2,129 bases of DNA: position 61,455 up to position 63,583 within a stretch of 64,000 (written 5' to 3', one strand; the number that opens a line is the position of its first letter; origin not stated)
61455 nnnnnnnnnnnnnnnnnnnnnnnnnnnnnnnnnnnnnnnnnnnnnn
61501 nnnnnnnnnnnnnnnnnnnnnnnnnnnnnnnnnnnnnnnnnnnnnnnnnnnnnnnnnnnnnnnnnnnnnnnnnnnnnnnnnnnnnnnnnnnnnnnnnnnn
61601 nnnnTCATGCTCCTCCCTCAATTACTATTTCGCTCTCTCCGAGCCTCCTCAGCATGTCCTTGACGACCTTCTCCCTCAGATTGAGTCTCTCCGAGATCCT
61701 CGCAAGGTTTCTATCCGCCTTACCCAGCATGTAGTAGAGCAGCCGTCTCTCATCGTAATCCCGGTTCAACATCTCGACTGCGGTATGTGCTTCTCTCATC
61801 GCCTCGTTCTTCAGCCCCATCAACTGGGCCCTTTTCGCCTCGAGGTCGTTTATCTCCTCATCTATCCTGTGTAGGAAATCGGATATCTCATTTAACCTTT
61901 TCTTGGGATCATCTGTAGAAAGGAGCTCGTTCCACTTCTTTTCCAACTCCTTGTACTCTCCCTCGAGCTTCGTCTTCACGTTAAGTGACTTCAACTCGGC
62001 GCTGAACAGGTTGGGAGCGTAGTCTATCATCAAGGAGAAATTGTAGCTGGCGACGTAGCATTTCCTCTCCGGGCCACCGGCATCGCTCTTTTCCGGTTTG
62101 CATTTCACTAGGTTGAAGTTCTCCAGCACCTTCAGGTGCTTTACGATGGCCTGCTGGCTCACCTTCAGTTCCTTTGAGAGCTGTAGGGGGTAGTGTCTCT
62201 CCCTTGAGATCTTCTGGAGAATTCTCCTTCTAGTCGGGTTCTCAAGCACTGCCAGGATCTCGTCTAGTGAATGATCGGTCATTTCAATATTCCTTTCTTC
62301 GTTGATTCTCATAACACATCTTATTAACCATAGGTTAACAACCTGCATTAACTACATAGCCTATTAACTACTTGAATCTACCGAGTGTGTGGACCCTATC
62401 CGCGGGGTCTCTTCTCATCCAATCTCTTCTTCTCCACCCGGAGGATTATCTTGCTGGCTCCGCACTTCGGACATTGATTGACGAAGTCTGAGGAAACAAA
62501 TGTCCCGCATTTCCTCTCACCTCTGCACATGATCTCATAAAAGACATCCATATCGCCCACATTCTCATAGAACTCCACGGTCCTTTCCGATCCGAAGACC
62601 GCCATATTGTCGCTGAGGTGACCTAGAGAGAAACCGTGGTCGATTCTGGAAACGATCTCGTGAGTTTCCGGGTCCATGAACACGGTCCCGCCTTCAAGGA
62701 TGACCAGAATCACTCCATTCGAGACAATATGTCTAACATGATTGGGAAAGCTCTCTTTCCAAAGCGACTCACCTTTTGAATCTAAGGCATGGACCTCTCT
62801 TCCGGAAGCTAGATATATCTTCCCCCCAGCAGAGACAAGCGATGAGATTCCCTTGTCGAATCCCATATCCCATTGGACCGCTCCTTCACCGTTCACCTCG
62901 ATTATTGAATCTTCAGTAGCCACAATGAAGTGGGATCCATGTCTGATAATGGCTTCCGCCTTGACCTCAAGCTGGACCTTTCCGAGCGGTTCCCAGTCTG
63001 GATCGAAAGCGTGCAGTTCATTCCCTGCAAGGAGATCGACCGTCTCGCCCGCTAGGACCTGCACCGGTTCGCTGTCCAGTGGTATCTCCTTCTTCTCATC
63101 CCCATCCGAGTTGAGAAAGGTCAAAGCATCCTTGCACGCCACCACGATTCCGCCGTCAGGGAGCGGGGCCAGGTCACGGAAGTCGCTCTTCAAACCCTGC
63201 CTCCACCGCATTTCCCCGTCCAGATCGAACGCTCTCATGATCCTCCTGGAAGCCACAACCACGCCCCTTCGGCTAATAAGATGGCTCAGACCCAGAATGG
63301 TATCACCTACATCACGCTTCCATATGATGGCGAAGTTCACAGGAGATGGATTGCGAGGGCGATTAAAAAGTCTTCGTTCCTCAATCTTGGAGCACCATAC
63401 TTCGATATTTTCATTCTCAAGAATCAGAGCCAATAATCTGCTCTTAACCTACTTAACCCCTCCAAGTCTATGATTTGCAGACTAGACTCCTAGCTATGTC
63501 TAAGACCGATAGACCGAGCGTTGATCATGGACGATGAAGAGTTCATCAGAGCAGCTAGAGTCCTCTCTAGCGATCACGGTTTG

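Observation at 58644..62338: Phr-type heat-shock regulon: palindromic operator upstream of cdc48-hsp20 and of the regulator itself, with rpoK translationally coupled to the regulator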

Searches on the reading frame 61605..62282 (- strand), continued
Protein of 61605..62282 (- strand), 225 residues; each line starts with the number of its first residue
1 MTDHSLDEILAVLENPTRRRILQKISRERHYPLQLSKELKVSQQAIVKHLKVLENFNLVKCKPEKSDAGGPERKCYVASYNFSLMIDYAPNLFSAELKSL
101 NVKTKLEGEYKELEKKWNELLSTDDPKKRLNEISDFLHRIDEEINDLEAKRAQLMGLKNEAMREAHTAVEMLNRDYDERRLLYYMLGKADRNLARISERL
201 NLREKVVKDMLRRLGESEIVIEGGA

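Call 30: find_encoding_contigs(protein=P0008, flank=5000, max_places=1)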
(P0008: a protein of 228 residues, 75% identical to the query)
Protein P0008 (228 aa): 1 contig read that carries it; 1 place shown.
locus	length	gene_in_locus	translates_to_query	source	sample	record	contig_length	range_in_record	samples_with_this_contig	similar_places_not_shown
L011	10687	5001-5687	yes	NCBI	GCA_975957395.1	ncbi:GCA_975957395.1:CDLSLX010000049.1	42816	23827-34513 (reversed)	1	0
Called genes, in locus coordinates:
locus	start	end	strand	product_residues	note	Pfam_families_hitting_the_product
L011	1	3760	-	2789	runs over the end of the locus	PF06745:ATPase, PF12895:ANAPC3 (faint), PF13424:TPR_12 (faint), PF13431:TPR_17 (faint), PF23914:TPR_CcmH_CycH (faint), PF00515:TPR_1 (faint), PF07719:TPR_2 (faint), PF14559:TPR_19 (weak), +8 more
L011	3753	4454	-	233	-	PF09339:HTH_IclR (weak)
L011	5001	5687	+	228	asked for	PF12840:HTH_20, PF01022:HTH_5, PF13412:HTH_24 (faint)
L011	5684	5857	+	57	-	PF01192:RNA_pol_Rpb6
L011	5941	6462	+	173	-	PF00011:HSP20, PF04969:CS (weak)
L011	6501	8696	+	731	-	PF02359:CDC48_N, PF02933:CDC48_2, PF05496:RuvB_N, PF13191:AAA_16 (weak), PF00004:AAA, PF17862:AAA_lid_3, PF00004:AAA, PF17862:AAA_lid_3, +23 more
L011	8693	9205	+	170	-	PF00011:HSP20, PF17886:ArsA_HSP20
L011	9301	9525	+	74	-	-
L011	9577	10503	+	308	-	PF00288:GHMP_kinases_N, PF08544:GHMP_kinases_C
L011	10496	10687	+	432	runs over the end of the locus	PF07969:Amidohydro_3, PF01979:Amidohydro_1, PF07969:Amidohydro_3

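Call 35: search_protein_families(library=ncbifam, proteins=[window:61605-62282:-, L009:5636-5941:+], max_evalue=0.01)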
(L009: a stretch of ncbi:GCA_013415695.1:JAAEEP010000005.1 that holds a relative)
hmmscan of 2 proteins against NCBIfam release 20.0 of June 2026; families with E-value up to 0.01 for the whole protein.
window:61605-62282:- (225 aa): 12 families
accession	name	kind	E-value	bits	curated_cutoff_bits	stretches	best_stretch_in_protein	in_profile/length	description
NF053602.1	Phr_regulator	exception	7.1e-20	71.4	320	1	7-153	3-144/191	heat shock transcription regulator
NF047699.2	sulf_reg_SurR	exception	3.3e-15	56.4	250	1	8-214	3-201/221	sulfur metabolism transcriptional regulator SurR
NF033788.1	HTH_metalloreg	subfamily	2.3e-12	46.6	55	1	7-63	2-59/77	metalloregulator ArsR/SmtB family transcription factor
NF033789.1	repress_SdpR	subfamily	2.1e-07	30.8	100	1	12-63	4-55/79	autorepressor SdpR family transcription factor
NF047906.1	CdPbTransRegCmtR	equivalog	1.3e-06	28.3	150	1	11-64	16-69/104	Cd(II)/Pb(II)-sensing metalloregulatory transcriptional regulator CmtR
NF038251.1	AdcR_fam_Zn_TF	equivalog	5.4e-06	26.7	175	1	17-68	37-88/143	zinc-dependent MarR family transcriptional regulator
TIGR02702.1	SufR_cyano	equivalog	7.6e-05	22.5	178.8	1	17-72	2-59/208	iron-sulfur cluster biosynthesis transcriptional regulator SufR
NF053755.1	MsvR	equivalog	0.00019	21.2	220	1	8-68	5-65/236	transcriptional factor MsvR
NF045707.1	Dbac_1936_reg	equivalog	0.00025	21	115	1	12-61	13-62/99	ArsR/SmtB-type metalloregulator TsoR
NF040939.2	trans_reg_lrs14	equivalog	0.0029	17.6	90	0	31-72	38-80/103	Lrs14 family HTH-type transcriptional regulator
NF053606.1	Sta1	subfamily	0.0033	17.5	80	0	34-78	39-83/100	Sta1 family transcriptional regulator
TIGR01884.1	cas_HTH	subfamily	0.005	16.2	60.2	0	34-65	161-192/202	CRISPR-associated CARF protein Csa3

L009:5636-5941:+ (101 aa): 7 families
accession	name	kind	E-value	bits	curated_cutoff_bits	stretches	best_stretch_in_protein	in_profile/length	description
NF047516.1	LA_3659_fam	equivalog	0.00034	20.3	36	1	10-101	110-200/221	LA_3659 family protein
NF047514.1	SpiroCoCo_N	equivalog_domain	0.00034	20.3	75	1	10-101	110-200/221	SpiroCoCo family coiled-coil protein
NF033914.0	antiphage_ZorA_1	subfamily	0.00056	18.3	190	1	7-87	396-476/619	anti-phage ZorAB system protein ZorA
NF003057.0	PRK03975.1-5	subfamily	0.0023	17.6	168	1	16-80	34-96/134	putative transcriptional regulator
NF041670.1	GvpQ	equivalog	0.004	17.3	100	1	10-90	26-110/137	gas vesicle protein GvpQ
TIGR01985.1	phasin_2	equivalog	0.0084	16.6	99.7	0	16-68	3-55/123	phasin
NF033917.0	antiphage_ZorA_4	subfamily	0.0089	15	500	0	9-90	286-367/413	anti-phage ZorAB system protein ZorA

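Call 47: predict_structure(alignment_id=A1)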
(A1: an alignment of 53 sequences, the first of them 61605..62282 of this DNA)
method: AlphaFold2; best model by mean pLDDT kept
length: 225 residues; sequences in the alignment: 53
mean_pLDDT: 90.4   pTM: 0.78
mean pLDDT of the five models: 90.4, 89.5, 89.0, 88.8, 86.9
residues with pLDDT >= 90: 165; 70-90: 49; 50-70: 8; < 50: 3
segments of 3 or more residues with pLDDT < 50: none
pLDDT, mean of each block of 10 residues (from residue 1): 81 97 95 97 98 95 83 89 93 90 76 91 95 96 96 96 94 88 87 91 95 86 52
secondary structure, 60 per line:
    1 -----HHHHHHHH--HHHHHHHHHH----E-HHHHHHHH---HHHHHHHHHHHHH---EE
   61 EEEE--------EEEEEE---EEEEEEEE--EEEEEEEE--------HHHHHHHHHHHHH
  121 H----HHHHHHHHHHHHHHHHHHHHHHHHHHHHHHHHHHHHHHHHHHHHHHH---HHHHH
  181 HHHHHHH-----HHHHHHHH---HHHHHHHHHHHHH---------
elements in order: H6-13 H16-25 H32-39 H43-55 E59-64 E73-78 E82-89 E92-99 H108-121 H126-172 H176-187 H193-200 H204-216
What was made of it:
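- On Phr (Thermococcales heat-shock regulator): AF2 model at pLDDT 90 with wHTH at 6-78 and long helix at 126-172 (call 47).
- Checked: After the long helix the regulator has a C-terminal three-helix HTH-like bundle, not just a coiled-coil tail (call 47).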

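Call 49: fold_search(model_id=the predicted structure, library=pdb)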
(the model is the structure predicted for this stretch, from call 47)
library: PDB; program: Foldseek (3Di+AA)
matches with E <= 10: 1525; with E <= 0.001: 14
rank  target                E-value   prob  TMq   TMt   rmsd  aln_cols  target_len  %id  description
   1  2p4w_B                1.1e-10  1.00  0.45  0.49   9.4       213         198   29  Crystal structure of heat shock regulator from Pyrococcus furiosus (released 2007-03-27)
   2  2p4w_A                5.4e-10  1.00  0.46  0.51   8.3       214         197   29  Crystal structure of heat shock regulator from Pyrococcus furiosus (released 2007-03-27)
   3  2quf_A                2.7e-07  1.00  0.38  0.40  18.7       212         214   22  Crystal Structure of Transcription Factor AXXA-PF0095 from Pyrococcus furiosus (released 2008-08-05)
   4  2qlz_A                6.7e-06  1.00  0.32  0.32  19.4       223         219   20  Crystal Structure of Transcription Factor PF0095 from Pyrococcus furiosus (released 2008-07-29)
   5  2qlz_B                2.8e-05  1.00  0.32  0.33  19.7       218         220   20  Crystal Structure of Transcription Factor PF0095 from Pyrococcus furiosus (released 2008-07-29)
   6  2quf_B                6.2e-05  1.00  0.30  0.32  18.6       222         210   20  Crystal Structure of Transcription Factor AXXA-PF0095 from Pyrococcus furiosus (released 2008-08-05)
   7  2qlz_C                6.2e-05  1.00  0.30  0.31  18.8       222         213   19  Crystal Structure of Transcription Factor PF0095 from Pyrococcus furiosus (released 2008-07-29)
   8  2qlz_D                7.0e-05  1.00  0.29  0.30  18.1       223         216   19  Crystal Structure of Transcription Factor PF0095 from Pyrococcus furiosus (released 2008-07-29)
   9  1r1u_A                4.8e-04  1.00  0.29  0.68   1.5        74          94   26  Crystal structure of the metal-sensing transcriptional repressor CzrA from Staphylococcus aureus in the apo-form (released 2004-05-18)
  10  6cdb_A                5.1e-04  1.00  0.30  0.66   3.1        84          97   24  Crystal Structure of V66L CzrA in the Zn(II)bound state (released 2018-07-11)
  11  1r1u_B                5.8e-04  1.00  0.29  0.68   1.5        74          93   26  Crystal structure of the metal-sensing transcriptional repressor CzrA from Staphylococcus aureus in the apo-form (released 2004-05-18)
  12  5jls                  7.4e-04  1.00  0.26  0.43  13.0       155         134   19  Crystal Structure of Adhesin competence repressor (AdcR) from Streptococcus pyogenes (C-terminally His tagged) (released 2017-05-03)
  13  4k2e_A                8.3e-04  1.00  0.28  0.64   1.6        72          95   25  HlyU from Vibrio cholerae N16961 (released 2014-04-30)
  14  6cdb_B                8.8e-04  1.00  0.29  0.67   1.4        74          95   26  Crystal Structure of V66L CzrA in the Zn(II)bound state (released 2018-07-11)
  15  7p6f_DDD              1.1e-03  1.00  0.26  0.58   2.6        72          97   21  1.93 A resolution X-ray crystal structure of the transcriptional regulator SrnR from Streptomyces griseus (released 2022-05-25)
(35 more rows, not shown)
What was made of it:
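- On Phr (Thermococcales heat-shock regulator): Foldseek top hit 2P4W at E 1e-10 over 213 columns (call 49).
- AlphaFold model at pLDDT 90 (call 47); Foldseek top hit is the Phr structure at 1e-10 over 213 columns (call 49).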

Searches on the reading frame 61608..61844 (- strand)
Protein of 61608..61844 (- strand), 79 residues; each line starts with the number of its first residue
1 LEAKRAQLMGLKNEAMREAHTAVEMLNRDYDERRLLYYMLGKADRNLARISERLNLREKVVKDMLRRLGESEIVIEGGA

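Call 66: search_solved_structures(query=window:61608-61844:-, max_evalue=10, show_alignments=2)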
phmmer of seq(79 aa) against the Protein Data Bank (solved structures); distinct sequences matched with E-value up to 10: 7.
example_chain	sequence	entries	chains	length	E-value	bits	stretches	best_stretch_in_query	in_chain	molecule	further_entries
2qlz_A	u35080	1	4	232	0.32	14.5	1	16-68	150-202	Transcription Factor PF0095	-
3efs_A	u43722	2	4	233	0.57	13.7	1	14-71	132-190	Biotin [acetyl-CoA-carboxylase] ligase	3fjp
2quf_A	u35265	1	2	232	0.57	13.7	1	16-68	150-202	Transcription Factor PF0095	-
3efr_A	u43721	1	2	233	0.59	13.7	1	14-71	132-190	Biotin [acetyl-CoA-carboxylase] ligase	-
8sua_A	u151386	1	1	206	1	12.9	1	15-57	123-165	DarR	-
8svd_A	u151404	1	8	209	1.1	12.8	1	15-57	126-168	DarR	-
4r7s_A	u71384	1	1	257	1.9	12.1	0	30-52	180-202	Tetratricopeptide repeat protein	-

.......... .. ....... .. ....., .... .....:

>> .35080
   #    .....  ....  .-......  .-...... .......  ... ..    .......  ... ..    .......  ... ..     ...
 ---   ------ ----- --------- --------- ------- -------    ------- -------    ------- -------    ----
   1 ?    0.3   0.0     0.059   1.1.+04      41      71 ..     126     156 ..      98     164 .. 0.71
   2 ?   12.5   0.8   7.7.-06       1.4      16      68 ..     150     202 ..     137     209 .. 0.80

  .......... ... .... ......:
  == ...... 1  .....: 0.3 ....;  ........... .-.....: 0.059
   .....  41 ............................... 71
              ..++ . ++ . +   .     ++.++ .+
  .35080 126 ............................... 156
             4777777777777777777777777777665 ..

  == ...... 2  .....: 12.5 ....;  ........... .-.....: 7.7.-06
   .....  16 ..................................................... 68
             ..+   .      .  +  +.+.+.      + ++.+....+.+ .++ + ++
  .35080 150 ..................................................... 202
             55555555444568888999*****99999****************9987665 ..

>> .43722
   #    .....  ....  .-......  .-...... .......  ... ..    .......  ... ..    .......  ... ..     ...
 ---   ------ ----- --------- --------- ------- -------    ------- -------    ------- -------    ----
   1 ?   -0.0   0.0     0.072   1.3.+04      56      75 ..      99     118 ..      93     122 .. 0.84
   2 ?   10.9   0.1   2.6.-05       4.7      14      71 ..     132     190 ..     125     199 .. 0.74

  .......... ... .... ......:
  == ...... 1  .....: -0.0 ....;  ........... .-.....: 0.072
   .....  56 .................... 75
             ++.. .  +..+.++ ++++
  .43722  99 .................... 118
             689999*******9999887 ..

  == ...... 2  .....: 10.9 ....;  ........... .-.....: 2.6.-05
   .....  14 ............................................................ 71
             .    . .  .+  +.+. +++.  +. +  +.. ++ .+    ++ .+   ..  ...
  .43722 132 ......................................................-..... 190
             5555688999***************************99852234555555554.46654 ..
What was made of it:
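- On SurR: Taken alone it matches SurR only at E 0.32 (call 66).
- The C-terminal domain alone is not significantly similar to SurR (E 0.32, call 66).
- Tried and rejected: The C-terminal domain alone against the PDB is not significant (call 66), so a second DNA-binding domain remains a prediction.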

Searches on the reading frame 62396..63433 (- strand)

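Call 5: search_protein_families(library=pfam, proteins=[window:62396-63433:-], max_evalue=0.01)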
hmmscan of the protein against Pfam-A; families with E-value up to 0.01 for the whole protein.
window:62396-63433:- (345 aa): 3 families
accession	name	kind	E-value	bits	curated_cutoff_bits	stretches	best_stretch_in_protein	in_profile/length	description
PF13360.13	PQQ_2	-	7.6e-10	39.3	27.6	1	179-251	7-85/233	Outer membrane protein assembly factor BamB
PF18975.6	DUF5711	-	0.0012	18.6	26.3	0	63-130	260-326/344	Family of unknown function (DUF5711)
PF20986.2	DUF6849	-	0.0056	17.1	27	0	192-249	4-61/69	Domain of unknown function (DUF6849)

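Call 35: search_protein_families(library=ncbifam, proteins=[window:62396-63433:-], max_evalue=0.01)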
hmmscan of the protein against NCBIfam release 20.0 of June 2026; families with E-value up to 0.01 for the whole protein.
window:62396-63433:- (345 aa): 1 family
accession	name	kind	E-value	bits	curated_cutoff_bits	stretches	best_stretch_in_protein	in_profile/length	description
TIGR03300.1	assembly_YfgL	equivalog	3.1e-06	26.1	285.2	1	169-251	69-157/377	outer membrane protein assembly factor BamB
